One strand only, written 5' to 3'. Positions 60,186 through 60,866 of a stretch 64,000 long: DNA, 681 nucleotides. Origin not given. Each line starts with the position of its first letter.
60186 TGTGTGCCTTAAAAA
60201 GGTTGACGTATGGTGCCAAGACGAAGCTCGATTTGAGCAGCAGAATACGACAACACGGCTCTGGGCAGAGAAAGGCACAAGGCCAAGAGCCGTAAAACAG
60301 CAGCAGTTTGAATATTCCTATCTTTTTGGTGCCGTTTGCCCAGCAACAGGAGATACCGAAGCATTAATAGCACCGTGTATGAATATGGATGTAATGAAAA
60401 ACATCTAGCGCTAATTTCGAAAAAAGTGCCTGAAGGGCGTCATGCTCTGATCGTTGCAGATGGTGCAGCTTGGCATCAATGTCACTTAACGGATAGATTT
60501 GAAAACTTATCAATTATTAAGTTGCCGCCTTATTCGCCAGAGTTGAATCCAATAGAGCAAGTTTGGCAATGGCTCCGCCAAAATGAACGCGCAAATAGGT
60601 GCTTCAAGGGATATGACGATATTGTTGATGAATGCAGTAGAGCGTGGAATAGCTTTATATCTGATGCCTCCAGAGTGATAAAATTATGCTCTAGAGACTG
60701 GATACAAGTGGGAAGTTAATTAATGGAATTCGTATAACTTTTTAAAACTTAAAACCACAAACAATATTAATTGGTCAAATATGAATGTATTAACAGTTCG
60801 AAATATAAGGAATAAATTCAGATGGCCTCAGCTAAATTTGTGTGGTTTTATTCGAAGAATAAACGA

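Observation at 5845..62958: One promoter-operator module cloned six times with exact spacing: a complete regulon readable from sequence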

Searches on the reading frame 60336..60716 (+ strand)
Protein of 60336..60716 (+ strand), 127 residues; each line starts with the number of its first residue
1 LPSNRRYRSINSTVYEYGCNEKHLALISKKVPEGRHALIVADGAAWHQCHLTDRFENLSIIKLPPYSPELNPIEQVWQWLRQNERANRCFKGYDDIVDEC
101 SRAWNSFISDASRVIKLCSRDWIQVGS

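Call 9: search_protein_families(library=pfam, proteins=[window:60336-60716:+])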
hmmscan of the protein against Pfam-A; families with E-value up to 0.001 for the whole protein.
window:60336-60716:+ (127 aa): 1 family
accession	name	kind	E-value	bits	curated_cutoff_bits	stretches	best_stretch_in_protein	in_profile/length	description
PF13358.12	DDE_3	-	4.3e-14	53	28.6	1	23-95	67-144/146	DDE superfamily endonuclease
